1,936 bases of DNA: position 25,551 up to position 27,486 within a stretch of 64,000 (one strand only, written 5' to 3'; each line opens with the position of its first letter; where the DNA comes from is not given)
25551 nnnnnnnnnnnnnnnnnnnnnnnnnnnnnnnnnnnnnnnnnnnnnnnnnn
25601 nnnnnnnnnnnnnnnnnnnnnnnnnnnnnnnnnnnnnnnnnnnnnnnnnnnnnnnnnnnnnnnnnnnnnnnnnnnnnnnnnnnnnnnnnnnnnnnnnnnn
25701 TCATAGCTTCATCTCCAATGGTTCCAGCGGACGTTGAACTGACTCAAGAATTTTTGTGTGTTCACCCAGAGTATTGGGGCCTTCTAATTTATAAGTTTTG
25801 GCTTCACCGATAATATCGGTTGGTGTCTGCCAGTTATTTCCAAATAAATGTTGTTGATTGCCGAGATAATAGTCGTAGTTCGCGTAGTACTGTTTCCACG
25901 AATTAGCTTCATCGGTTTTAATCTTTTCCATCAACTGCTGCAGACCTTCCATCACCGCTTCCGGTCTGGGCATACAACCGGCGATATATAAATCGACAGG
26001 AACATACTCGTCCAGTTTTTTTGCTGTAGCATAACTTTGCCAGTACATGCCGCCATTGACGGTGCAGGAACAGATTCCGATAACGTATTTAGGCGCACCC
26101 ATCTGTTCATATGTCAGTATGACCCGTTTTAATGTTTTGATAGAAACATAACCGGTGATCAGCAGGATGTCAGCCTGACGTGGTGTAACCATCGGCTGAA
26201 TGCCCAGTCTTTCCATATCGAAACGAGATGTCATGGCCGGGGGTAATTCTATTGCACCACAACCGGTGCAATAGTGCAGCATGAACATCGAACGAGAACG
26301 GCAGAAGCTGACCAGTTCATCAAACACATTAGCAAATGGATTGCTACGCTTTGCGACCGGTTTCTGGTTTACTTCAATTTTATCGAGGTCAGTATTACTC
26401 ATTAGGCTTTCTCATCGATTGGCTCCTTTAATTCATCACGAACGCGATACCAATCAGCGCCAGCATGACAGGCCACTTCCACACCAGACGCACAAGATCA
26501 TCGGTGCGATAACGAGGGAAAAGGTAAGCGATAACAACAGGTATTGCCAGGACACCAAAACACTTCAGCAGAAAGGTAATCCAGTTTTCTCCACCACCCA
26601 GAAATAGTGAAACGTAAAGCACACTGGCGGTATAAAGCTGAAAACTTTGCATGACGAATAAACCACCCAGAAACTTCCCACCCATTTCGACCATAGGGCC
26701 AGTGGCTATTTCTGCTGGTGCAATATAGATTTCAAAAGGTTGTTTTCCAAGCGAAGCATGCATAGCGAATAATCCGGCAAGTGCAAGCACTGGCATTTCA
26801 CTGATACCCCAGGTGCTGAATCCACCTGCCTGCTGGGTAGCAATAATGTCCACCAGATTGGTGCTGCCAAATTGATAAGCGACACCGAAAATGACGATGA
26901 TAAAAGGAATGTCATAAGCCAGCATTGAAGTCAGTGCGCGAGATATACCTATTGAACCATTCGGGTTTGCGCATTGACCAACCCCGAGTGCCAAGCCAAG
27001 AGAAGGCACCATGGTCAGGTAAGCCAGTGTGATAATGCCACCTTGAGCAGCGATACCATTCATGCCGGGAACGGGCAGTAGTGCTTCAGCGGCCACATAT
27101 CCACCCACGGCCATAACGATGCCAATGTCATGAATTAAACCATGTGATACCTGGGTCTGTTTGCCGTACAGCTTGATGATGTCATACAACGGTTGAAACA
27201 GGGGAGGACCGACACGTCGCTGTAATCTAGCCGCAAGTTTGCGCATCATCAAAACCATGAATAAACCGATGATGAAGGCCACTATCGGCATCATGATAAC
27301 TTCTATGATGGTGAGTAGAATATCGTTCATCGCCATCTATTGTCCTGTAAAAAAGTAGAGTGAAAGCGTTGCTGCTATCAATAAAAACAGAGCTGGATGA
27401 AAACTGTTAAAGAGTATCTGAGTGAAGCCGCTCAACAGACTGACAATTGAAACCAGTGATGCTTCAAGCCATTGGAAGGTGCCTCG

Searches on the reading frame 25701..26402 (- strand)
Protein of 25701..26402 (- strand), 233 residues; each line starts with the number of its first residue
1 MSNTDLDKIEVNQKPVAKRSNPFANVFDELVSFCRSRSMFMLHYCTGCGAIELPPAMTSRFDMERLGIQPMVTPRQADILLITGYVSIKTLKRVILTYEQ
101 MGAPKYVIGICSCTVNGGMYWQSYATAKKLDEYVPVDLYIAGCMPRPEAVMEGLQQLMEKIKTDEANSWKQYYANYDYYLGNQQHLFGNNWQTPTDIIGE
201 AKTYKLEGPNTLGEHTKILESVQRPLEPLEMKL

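Call 5: search_protein_families(library=pfam, proteins=[window:25701-26402:-], max_evalue=0.01)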
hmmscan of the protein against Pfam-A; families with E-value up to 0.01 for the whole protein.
window:25701-26402:- (233 aa): 1 family
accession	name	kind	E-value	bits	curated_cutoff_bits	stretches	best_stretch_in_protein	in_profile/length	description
PF01058.29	Oxidored_q6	-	3.4e-24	85.4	27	1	45-157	1-128/128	NADH ubiquinone oxidoreductase, 20 Kd subunit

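Call 6: search_protein_families(library=ncbifam, proteins=[window:25701-26402:-], max_evalue=0.001)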
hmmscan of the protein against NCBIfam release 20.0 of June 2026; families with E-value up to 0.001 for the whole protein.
window:25701-26402:- (233 aa): 11 families
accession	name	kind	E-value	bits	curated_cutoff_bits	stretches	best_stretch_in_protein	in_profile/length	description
NF005012.1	PRK06411.1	subfamily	3.3e-57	192.6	116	1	17-167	14-164/166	NADH-quinone oxidoreductase subunit NuoB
TIGR01957.1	nuoB_fam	subfamily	4.4e-43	146.7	142.7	1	27-163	7-144/145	NADH-quinone oxidoreductase subunit B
NF011393.0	PRK14818.1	equivalog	4.9e-38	130.3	255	1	26-168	20-162/173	NADH dehydrogenase subunit B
NF011388.0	PRK14813.1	equivalog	4.3e-36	124.6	294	1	22-165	13-157/189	NADH dehydrogenase subunit B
NF011390.0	PRK14815.1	equivalog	1.3e-35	122.4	281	1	27-167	23-163/183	NADH dehydrogenase subunit B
NF009808.0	PRK13292.1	equivalog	1.4e-35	122.4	1156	1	20-167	8-155/791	NADH-quinone oxidoreductase subunit B/C/D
NF011391.0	PRK14816.1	equivalog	3.8e-35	121.3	283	1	19-165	34-181/196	NADH-quinone oxidoreductase subunit B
NF011395.0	PRK14820.1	equivalog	4.1e-34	117.9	263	1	9-166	4-162/180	NADH-quinone oxidoreductase subunit B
NF011394.0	PRK14819.1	equivalog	2e-33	116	312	1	21-173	15-168/264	NADH-quinone oxidoreductase subunit B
NF011392.0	PRK14817.1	equivalog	4.1e-31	108.1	271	1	28-164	27-163/182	NADH-quinone oxidoreductase subunit B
NF011389.0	PRK14814.1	equivalog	7.1e-29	100.9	285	1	27-171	23-167/186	NADH dehydrogenase subunit B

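Call 19: search_solved_structures(query=window:25701-26402:-, max_evalue=1e-10, show_alignments=3)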
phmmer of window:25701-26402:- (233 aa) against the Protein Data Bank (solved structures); distinct sequences matched with E-value up to 1e-10: 43.
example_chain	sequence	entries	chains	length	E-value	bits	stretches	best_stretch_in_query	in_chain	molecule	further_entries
6u8y_J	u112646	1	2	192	5.3e-66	225.6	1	26-192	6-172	NADH dehydrogenase subunit B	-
6hum_K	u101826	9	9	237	1.2e-33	119.7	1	20-168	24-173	NAD(P)H-quinone oxidoreductase subunit K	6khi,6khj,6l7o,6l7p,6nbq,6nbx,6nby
7eu3_K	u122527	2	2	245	1.5e-33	119.5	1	22-164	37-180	NAD(P)H-quinone oxidoreductase subunit K, chloroplastic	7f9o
9grx_K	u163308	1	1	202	1.9e-33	119.1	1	23-164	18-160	NAD(P)H-quinone oxidoreductase subunit K, chloroplastic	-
7wfg_K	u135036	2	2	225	3e-33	118.5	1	21-163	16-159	NAD(P)H-quinone oxidoreductase subunit K, chloroplastic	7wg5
6cfw_J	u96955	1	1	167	1.9e-29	106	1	37-161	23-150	Probable membrane-bound hydrogenase subunit mbhJ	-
8uer_1B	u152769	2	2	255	2.9e-29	105.4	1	13-165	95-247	NADH dehydrogenase [ubiquinone] iron-sulfur protein 7, mitochondrial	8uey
9ti4_E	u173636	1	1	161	3e-29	105.4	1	24-165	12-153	NADH dehydrogenase [ubiquinone] iron-sulfur protein 7, mitochondrial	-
6g2j_B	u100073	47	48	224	3.3e-29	105.2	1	22-165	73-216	NADH dehydrogenase [ubiquinone] iron-sulfur protein 7, mitochondrial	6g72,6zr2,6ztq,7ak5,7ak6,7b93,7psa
9cwt_C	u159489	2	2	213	4.1e-29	104.9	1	14-165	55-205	NADH dehydrogenase [ubiquinone] iron-sulfur protein 7, mitochondrial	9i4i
5ldw_B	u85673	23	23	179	4.5e-29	104.8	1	23-165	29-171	NADH dehydrogenase [ubiquinone] iron-sulfur protein 7, mitochondrial | Mitochondrial complex I, PSST subunit | NADH:ubiquinone oxidoreductase core subunit S7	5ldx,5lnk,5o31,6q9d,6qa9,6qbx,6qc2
5xtb_C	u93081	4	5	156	5.2e-29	104.6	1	27-165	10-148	NADH dehydrogenase [ubiquinone] iron-sulfur protein 7, mitochondrial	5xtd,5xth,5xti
7v2c_C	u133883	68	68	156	6.2e-29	104.3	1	27-165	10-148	NADH dehydrogenase [ubiquinone] iron-sulfur protein 7,mitochondrial | NADH dehydrogenase [ubiquinone] iron-sulfur protein 7, mitochondrial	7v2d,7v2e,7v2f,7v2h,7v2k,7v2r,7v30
7zd6_6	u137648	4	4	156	6.2e-29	104.3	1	27-165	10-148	NADH dehydrogenase [ubiquinone] iron-sulfur protein 7, mitochondrial | Complex I-20kD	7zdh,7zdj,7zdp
9w2u_B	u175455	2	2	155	6.6e-29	104.2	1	27-165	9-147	NADH dehydrogenase [ubiquinone] iron-sulfur protein 7, mitochondrial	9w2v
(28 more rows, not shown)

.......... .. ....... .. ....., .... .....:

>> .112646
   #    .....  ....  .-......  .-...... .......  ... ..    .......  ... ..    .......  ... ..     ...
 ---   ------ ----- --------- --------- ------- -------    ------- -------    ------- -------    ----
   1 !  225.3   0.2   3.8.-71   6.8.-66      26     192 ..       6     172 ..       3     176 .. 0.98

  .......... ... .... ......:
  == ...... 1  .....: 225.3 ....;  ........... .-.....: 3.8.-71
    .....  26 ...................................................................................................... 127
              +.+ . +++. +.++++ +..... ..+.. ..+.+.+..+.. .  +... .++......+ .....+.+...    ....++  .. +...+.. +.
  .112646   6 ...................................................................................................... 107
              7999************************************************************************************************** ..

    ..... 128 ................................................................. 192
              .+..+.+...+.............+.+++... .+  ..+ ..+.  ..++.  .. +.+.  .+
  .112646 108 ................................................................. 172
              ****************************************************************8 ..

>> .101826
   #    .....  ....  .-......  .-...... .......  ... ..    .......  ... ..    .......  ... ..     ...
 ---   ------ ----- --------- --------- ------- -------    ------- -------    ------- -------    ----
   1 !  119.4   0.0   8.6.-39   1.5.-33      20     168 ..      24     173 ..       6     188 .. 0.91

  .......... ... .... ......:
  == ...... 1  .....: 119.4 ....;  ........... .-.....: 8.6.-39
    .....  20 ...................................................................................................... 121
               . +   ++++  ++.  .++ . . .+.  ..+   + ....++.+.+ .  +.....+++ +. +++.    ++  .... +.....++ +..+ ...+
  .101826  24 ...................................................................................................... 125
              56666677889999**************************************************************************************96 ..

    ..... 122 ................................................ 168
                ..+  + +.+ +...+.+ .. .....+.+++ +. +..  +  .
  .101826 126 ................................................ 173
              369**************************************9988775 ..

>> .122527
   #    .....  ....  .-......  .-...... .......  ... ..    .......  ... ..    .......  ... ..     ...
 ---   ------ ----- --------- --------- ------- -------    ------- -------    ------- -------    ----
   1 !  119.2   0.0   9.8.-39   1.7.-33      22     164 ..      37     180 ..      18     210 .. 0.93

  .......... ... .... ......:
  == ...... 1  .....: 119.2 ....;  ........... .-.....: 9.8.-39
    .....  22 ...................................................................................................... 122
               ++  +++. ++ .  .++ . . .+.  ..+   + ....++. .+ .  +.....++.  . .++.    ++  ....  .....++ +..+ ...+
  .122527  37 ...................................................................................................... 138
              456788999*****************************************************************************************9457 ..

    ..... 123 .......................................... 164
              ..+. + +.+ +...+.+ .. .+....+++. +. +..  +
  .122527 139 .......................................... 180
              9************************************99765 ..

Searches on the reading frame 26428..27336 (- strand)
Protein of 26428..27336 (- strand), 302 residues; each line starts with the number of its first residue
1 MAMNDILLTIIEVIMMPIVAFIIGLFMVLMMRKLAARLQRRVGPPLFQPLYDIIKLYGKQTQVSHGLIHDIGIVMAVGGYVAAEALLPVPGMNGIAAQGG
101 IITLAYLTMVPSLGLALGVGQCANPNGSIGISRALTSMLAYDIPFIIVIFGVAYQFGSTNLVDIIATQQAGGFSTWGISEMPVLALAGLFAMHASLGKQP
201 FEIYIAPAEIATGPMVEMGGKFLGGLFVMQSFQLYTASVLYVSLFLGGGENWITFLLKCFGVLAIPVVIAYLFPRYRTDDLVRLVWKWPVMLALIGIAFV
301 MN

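Call 5: search_protein_families(library=pfam, proteins=[window:26428-27336:-], max_evalue=0.01)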
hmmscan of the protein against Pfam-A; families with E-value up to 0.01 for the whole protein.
window:26428-27336:- (302 aa): 1 family
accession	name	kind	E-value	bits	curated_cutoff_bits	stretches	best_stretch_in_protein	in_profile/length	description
PF00146.26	NADHdh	-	1.4e-51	176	27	1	13-300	3-297/298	NADH dehydrogenase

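Call 6: search_protein_families(library=ncbifam, proteins=[window:26428-27336:-], max_evalue=0.001)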
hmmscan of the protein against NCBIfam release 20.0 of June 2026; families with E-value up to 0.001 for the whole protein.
window:26428-27336:- (302 aa): 7 families
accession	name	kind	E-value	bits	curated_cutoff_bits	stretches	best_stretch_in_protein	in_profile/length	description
NF004741.0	PRK06076.1-2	equivalog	5e-34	118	305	1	8-299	21-328/337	NADH-quinone oxidoreductase subunit NuoH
NF040610.1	F420_dehyd_FpoH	exception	3.5e-19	69.3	475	1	5-301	9-333/339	F420H2 dehydrogenase subunit FpoH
NF004740.0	PRK06076.1-1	equivalog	2.6e-17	63.3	399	1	3-297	8-313/325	NADH-quinone oxidoreductase subunit NuoH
NF004742.0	PRK06076.1-3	equivalog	3.1e-17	62.8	531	1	6-298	21-342/356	NADH-quinone oxidoreductase subunit NuoH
NF004745.0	PRK06076.1-6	equivalog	5.4e-16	58.7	450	1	6-299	12-328/341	NADH-quinone oxidoreductase subunit NuoH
NF004744.0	PRK06076.1-5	equivalog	2e-12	46.9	542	1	10-251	31-282/372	NADH-quinone oxidoreductase subunit NuoH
NF004743.0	PRK06076.1-4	equivalog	0.00034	19.6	494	0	5-297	12-335/433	NADH-quinone oxidoreductase subunit NuoH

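Call 46: search_solved_structures(query=window:26428-27336:-, max_evalue=0.00001, show_alignments=1)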
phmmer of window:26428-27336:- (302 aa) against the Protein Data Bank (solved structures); distinct sequences matched with E-value up to 0.00001: 26.
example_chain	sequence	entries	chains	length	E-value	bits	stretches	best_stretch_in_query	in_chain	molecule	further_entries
6u8y_M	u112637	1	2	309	3.6e-53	184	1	11-297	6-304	NADH dehydrogenase subunit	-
6cfw_M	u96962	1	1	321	6.5e-17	64.9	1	7-296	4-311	Mbh13 NADH dehydrogenase subunit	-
7nyh_H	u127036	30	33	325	1.3e-15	60.7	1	5-297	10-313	NADH-quinone oxidoreductase subunit H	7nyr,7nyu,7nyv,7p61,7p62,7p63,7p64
9grx_A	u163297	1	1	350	2.6e-15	59.7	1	13-255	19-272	NAD(P)H-quinone oxidoreductase subunit 1, chloroplastic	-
7eu3_A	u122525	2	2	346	6e-15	58.5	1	9-253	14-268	NAD(P)H-quinone oxidoreductase subunit 1, chloroplastic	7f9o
7wff_A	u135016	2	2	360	7.8e-14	54.8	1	13-253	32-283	NAD(P)H-quinone oxidoreductase subunit 1, chloroplastic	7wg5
7z0s_D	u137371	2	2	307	1.1e-12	51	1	12-268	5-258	Formate hydrogenlyase subunit 4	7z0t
6hum_A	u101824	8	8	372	3.8e-11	46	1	10-251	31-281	NAD(P)H-quinone oxidoreductase subunit 1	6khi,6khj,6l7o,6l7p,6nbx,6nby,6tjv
6nbq_A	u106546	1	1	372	4.9e-11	45.7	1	11-251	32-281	NdhA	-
5ldw_H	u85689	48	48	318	6.7e-11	45.2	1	11-293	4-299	NADH-ubiquinone oxidoreductase chain 1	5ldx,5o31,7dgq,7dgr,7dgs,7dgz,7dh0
9w2u_H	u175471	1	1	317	6.8e-11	45.2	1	11-293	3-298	NADH-ubiquinone oxidoreductase chain 1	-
5lc5_H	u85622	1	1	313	7e-11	45.1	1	12-293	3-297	NADH-ubiquinone oxidoreductase chain 1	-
5gpn_e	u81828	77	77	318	2e-10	43.6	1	13-293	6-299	NADH-ubiquinone oxidoreductase chain 1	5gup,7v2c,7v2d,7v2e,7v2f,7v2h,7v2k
5xtc_s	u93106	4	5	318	3.7e-10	42.8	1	16-294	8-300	NADH-ubiquinone oxidoreductase chain 1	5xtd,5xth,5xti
8ud1_1H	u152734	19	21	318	3.7e-10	42.8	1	13-293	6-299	NADH-ubiquinone oxidoreductase chain 1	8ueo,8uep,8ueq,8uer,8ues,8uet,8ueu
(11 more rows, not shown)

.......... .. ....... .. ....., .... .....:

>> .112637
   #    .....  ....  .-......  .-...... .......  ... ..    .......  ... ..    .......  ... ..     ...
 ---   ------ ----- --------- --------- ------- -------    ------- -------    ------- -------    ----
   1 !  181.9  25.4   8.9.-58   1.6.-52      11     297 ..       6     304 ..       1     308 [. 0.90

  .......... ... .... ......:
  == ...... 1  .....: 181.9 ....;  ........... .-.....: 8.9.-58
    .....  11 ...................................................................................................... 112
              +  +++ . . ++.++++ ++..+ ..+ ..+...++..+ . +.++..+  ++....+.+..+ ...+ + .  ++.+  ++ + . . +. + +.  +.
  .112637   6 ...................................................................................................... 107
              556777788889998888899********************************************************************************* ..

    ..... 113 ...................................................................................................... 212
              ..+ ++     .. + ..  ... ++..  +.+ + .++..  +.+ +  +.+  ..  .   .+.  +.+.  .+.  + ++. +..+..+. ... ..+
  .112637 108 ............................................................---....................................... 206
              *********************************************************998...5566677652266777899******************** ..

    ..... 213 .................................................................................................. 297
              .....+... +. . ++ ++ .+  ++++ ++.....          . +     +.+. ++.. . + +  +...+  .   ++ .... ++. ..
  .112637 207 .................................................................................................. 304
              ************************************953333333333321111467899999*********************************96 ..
